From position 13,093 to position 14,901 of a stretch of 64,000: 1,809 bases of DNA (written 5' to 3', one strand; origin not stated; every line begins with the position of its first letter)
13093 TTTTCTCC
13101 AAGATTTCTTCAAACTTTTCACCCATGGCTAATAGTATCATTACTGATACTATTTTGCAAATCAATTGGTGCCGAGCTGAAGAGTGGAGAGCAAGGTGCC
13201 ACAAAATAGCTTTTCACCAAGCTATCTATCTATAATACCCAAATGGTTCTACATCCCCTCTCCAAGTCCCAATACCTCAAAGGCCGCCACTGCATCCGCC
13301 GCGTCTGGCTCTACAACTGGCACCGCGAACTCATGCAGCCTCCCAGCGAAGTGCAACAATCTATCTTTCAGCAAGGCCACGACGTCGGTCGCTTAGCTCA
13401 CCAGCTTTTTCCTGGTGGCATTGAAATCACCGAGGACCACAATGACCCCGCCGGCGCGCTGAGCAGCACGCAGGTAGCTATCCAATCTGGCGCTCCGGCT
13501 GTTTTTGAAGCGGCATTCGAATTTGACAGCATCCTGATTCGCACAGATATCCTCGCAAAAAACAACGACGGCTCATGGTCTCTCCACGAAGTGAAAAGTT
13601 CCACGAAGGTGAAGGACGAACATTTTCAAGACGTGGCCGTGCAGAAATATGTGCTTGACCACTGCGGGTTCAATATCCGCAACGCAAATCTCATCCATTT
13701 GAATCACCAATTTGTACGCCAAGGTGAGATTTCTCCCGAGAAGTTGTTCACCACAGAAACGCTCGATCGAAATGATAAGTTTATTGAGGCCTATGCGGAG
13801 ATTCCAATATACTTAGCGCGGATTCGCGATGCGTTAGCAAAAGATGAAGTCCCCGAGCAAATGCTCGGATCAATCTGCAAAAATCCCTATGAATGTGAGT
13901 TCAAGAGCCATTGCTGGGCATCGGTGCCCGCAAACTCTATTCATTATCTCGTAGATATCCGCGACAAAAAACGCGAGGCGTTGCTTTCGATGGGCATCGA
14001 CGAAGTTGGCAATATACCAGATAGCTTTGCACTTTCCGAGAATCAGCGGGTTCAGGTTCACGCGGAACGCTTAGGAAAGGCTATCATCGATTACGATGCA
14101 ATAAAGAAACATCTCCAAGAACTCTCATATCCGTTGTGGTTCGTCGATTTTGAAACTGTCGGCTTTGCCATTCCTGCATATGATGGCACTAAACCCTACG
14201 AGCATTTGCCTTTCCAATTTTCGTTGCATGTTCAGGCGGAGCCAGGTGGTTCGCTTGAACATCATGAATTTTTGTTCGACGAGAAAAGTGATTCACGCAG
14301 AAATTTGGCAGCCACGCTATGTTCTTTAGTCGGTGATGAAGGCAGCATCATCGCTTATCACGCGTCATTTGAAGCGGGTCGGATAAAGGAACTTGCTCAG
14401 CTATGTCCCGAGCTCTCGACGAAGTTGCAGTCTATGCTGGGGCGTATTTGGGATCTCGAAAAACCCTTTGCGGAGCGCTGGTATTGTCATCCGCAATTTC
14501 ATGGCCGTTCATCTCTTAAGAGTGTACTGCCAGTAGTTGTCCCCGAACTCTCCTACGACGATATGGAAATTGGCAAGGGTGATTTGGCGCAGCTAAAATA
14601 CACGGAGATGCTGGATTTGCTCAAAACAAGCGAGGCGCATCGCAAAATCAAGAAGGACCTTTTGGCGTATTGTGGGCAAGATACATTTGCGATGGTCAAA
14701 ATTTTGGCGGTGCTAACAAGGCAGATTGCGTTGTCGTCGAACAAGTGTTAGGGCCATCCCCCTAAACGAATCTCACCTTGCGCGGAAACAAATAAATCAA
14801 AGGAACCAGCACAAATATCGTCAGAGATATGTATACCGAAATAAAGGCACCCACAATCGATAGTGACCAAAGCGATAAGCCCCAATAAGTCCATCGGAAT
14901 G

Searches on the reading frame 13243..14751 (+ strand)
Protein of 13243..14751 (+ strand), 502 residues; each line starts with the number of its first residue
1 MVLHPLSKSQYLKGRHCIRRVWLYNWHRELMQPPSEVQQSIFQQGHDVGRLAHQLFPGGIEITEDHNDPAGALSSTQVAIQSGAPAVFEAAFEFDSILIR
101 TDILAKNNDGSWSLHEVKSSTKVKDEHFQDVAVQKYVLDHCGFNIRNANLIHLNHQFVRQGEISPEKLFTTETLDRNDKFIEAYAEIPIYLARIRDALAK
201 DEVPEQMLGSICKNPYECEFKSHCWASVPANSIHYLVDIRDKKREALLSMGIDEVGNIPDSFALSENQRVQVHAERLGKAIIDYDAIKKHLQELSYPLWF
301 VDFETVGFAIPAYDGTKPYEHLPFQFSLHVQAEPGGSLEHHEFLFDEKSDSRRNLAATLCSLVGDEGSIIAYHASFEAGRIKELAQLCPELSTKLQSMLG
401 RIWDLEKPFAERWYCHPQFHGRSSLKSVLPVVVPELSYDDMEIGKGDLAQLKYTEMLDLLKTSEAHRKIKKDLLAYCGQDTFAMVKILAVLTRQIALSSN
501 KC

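Call 54: list_cluster_members(proteins=[window:13243-14751:+, window:37609-39108:+, window:39859-42120:+, window:58683-61685:-, window:57337-58686:-, window:47547-48935:-, window:45751-47076:-, window:34601-35875:+, window:31470-32753:+, window:23625-25091:-])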
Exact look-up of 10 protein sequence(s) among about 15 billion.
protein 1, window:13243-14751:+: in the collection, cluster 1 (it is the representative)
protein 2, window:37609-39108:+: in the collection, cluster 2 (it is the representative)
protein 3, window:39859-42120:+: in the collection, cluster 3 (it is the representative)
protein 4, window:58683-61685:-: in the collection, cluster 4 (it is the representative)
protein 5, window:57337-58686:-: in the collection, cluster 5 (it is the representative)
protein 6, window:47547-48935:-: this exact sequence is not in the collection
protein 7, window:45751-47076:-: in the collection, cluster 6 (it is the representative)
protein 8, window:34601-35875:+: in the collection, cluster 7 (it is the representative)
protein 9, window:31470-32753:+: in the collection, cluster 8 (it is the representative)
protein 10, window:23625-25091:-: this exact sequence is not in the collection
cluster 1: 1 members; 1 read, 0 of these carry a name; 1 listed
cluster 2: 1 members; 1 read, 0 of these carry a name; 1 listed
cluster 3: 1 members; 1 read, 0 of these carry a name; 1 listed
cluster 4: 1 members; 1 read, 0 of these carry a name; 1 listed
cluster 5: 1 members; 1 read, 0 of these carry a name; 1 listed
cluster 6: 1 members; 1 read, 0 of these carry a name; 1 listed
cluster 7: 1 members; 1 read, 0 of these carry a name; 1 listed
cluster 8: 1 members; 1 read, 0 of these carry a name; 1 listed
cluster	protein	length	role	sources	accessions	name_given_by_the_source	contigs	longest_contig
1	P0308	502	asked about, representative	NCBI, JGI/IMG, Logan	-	-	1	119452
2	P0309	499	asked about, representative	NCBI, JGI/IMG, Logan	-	-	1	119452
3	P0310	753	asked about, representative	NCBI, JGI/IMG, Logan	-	-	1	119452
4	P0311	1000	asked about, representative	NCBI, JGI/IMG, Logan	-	-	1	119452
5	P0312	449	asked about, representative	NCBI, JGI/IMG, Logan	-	-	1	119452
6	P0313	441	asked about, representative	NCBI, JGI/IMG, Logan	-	-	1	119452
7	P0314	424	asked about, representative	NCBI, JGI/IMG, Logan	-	-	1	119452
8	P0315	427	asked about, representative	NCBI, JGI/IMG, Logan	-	-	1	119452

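Call 78: search_protein_families(library=ncbifam, proteins=[window:13243-14751:+], max_evalue=0.00001)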
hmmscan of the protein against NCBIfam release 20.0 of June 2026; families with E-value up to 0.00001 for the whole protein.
window:13243-14751:+ (502 aa): 1 family
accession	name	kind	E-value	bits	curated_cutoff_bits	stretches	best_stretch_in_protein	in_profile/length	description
NF045869.1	UU173_fam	subfamily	1.5e-09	37.3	225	1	288-485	404-638/650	UU173 family protein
